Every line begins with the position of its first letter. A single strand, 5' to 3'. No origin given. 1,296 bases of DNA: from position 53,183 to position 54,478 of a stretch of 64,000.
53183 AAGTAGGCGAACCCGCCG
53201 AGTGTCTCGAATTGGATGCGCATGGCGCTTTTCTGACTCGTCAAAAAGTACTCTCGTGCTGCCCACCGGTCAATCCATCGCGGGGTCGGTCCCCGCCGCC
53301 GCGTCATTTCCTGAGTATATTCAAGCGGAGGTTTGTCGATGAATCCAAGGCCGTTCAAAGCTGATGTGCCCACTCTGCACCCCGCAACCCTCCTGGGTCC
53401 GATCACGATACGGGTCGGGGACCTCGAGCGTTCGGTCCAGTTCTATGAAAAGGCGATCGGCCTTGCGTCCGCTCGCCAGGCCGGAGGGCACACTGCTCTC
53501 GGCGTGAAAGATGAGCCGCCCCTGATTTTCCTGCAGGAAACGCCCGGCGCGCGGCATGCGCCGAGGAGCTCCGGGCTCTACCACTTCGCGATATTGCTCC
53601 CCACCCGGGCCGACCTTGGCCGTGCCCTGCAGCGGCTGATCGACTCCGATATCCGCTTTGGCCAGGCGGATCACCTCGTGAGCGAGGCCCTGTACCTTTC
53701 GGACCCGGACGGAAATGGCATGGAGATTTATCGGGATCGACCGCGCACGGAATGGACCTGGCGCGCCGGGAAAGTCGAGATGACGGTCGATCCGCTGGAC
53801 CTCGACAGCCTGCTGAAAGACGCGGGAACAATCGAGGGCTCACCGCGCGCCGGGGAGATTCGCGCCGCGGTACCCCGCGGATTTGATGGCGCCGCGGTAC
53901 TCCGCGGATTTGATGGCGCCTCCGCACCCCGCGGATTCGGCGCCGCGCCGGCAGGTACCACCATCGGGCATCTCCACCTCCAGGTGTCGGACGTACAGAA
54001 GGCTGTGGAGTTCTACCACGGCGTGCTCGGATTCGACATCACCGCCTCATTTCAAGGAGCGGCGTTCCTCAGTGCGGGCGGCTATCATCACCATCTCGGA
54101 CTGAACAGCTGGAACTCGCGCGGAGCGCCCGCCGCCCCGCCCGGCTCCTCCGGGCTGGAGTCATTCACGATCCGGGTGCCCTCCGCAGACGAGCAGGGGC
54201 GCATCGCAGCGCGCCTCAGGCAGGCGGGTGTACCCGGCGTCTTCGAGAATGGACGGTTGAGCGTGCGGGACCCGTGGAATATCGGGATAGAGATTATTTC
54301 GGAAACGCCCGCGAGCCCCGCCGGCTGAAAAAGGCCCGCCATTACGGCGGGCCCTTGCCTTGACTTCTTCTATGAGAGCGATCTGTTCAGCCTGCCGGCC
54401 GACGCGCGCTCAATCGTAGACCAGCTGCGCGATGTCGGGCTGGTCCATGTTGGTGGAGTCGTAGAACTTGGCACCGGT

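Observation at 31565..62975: Dispersed family of GC-rich CCGCGG/GTAC palindromic repeats, mostly inserted in-frame in protein-coding genes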

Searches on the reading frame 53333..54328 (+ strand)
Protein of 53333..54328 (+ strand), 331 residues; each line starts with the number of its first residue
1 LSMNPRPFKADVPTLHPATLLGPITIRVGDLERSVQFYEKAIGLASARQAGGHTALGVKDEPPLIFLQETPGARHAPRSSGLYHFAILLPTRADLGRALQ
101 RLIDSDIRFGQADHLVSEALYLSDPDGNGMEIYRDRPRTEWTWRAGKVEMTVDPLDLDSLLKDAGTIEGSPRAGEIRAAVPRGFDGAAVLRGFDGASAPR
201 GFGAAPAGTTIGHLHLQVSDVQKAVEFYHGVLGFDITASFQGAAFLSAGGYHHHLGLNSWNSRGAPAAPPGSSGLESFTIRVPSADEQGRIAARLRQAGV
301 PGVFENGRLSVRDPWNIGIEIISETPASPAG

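Call 9: search_protein_families(library=pfam, proteins=[window:53333-54328:+])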
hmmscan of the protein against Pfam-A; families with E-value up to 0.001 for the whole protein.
window:53333-54328:+ (331 aa): 4 families
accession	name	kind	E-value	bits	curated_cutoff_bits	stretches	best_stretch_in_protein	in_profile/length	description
PF00903.31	Glyoxalase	-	1.8e-28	99.8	20.6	2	210-320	1-120/121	Glyoxalase/Bleomycin resistance protein/Dioxygenase superfamily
PF22677.2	Ble-like_N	-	1.2e-09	38.2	24.5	1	213-242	4-34/41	Bleomycin resistance protein-like N-terminal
PF18029.7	Glyoxalase_6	-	7.7e-06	27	23.6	0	24-131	2-104/106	Glyoxalase-like domain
PF22658.2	YycE-like_N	-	0.00089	19.5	27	0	220-242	9-31/52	YycE-like N-terminal domain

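Call 22: search_solved_structures(query=window:53333-54328:+, show_alignments=2, max_evalue=0.001)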
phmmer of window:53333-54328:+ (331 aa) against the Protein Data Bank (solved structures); distinct sequences matched with E-value up to 0.001: 19.
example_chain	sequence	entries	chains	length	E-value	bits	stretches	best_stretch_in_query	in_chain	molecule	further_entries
1npb_A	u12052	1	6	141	3.5e-06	30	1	210-301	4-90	fosfomycin-resistance protein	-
5v0f_A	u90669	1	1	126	8.8e-06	28.6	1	24-133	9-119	Glyoxalase/bleomycin resistance protein/dioxygenase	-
7obi_A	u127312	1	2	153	1.3e-05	28.1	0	203-235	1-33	CTPR-rv4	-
6bnn_A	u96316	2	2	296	1.6e-05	27.8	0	22-49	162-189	Lactoylglutathione lyase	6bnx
5d7z_A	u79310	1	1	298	1.7e-05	27.7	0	22-49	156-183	Lactoylglutathione lyase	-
6bnz_A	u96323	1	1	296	1.7e-05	27.7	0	22-49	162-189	Lactoylglutathione lyase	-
5dfg_A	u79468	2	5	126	3.7e-05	26.6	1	24-133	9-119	Glyoxalase/bleomycin resistance protein/dioxygenase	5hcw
6xck_A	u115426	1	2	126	3.9e-05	26.5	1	24-133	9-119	Glyoxalase/bleomycin resistance protein/dioxygenase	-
5c4p_A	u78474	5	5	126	3.9e-05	26.5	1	24-133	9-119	Glyoxalase/bleomycin resistance protein/dioxygenase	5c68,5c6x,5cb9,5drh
5d4f_A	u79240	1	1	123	3.9e-05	26.5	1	24-133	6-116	Glyoxalase/bleomycin resistance protein/dioxygenase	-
6xa0_A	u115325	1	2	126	3.9e-05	26.5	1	24-133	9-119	Glyoxalase/bleomycin resistance protein/dioxygenase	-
8bu0_A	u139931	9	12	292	4e-05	26.5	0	202-237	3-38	Consensus tetratricopeptide repeat protein | Crystal structure of an 8-repeat consensus TPR superhelix with Zinc. | Monomer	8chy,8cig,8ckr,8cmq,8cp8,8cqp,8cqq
9qhc_A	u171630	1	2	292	6.5e-05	25.8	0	202-237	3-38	Engineered tetratricopeptide repeat protein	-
8r37_B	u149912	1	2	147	0.00017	24.4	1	211-301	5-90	FosA family fosfomycin resistance glutathione transferase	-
5v3d_A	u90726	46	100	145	0.00023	23.9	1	211-301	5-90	Fosfomycin resistance protein | FosA family fosfomycin resistance glutathione transferase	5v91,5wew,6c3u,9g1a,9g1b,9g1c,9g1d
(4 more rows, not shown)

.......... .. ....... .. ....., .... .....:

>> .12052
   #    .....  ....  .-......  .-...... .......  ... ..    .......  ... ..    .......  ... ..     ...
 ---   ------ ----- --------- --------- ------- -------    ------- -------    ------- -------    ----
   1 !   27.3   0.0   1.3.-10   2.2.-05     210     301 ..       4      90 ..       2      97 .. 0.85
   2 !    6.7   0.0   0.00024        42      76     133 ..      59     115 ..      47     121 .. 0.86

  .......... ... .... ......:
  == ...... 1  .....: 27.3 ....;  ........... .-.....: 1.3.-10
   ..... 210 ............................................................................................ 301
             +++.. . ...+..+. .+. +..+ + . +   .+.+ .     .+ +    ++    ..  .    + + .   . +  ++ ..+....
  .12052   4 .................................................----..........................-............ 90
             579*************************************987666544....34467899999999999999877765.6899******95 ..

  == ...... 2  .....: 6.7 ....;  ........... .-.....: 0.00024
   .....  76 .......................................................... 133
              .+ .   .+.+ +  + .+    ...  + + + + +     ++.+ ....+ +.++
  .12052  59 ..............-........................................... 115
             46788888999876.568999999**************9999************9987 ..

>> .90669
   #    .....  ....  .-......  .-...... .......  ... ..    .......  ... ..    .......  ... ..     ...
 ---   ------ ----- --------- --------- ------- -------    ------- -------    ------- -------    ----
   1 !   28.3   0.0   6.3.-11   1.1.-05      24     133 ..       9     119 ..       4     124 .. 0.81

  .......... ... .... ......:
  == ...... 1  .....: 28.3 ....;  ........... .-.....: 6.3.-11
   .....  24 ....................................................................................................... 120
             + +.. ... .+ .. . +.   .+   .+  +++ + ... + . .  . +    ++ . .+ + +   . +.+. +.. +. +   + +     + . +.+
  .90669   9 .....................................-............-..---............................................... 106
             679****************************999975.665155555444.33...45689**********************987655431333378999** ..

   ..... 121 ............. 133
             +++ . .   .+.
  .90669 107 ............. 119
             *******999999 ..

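Call 40: find_homologous_proteins(query=window:53333-54328:+, max_evalue=1e-20)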
Query window:53333-54328:+ (331 aa): 7951 proteins with E <= 1e-20 among 8000 candidates; the best 120 are listed.
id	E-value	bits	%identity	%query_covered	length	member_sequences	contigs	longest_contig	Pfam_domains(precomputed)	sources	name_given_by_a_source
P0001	4.6e-217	738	100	99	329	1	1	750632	PF22677.3,PF00903.32,PF18029.8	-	-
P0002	1.8e-184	631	88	97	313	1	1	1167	PF22677.3,PF00903.32,PF18029.8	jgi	jgi:catechol 2,3-dioxygenase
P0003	7.0e-160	550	78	97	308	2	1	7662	PF22677.3,PF00903.32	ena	-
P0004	2.3e-151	522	74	97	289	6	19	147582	PF22677.3,PF00903.32,PF18029.8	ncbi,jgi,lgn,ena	ncbi:MAG: VOC family protein [Spirochaetia bacterium]|jgi:catechol 2,3-dioxygenase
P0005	2.1e-146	506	74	97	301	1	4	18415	PF22677.3,PF00903.32,PF18029.8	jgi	jgi:catechol 2,3-dioxygenase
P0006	1.7e-142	493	70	97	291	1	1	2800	PF22677.3,PF00903.32,PF18029.8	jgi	jgi:catechol 2,3-dioxygenase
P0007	2.0e-141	489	70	97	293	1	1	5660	PF00903.32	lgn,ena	-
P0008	2.6e-139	482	68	97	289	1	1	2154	PF22677.3,PF00903.32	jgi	jgi:catechol 2,3-dioxygenase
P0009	1.7e-138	480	69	97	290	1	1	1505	PF22677.3,PF00903.32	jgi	jgi:catechol 2,3-dioxygenase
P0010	3.2e-137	476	68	97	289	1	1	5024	PF22677.3,PF00903.32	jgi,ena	-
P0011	1.2e-132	461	67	97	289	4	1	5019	PF22677.3,PF00903.32,PF18029.8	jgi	-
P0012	4.7e-124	432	63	98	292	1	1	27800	PF22677.3,PF13669.13,PF00903.32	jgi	jgi:catechol 2,3-dioxygenase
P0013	1.1e-120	421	62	98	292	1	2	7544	PF22677.3,PF13669.13,PF00903.32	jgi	jgi:catechol 2,3-dioxygenase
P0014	7.9e-116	405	69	83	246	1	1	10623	PF00903.32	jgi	jgi:catechol 2,3-dioxygenase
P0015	3.3e-113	397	58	97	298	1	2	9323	PF22677.3,PF13669.13,PF00903.32,PF18029.8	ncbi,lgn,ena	-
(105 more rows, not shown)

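Call 96: find_encoding_contigs(protein=P0004, flank=100, max_places=1)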
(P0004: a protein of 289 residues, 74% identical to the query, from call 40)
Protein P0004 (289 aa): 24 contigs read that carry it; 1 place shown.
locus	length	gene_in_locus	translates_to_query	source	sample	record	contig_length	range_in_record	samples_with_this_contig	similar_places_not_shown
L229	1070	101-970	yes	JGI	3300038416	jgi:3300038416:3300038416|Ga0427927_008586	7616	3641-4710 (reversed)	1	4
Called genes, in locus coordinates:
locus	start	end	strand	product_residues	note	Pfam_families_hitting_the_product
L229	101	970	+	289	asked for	PF00903:Glyoxalase, PF18029:Glyoxalase_6 (faint), PF22677:Ble-like_N (faint), PF00903:Glyoxalase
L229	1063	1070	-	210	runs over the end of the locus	PF08388:GIIM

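Call 97: find_encoding_contigs(protein=P0005, flank=100, max_places=1)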
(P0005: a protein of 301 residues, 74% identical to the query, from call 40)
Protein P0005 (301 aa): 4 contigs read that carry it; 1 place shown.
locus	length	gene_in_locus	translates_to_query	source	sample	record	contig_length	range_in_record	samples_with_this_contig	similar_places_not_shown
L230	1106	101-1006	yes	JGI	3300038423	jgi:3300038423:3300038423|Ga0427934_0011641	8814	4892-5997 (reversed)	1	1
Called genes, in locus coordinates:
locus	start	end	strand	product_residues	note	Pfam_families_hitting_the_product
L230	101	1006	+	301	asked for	PF00903:Glyoxalase, PF18029:Glyoxalase_6 (faint), PF22677:Ble-like_N (faint), PF00903:Glyoxalase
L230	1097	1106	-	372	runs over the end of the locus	PF13407:Peripla_BP_4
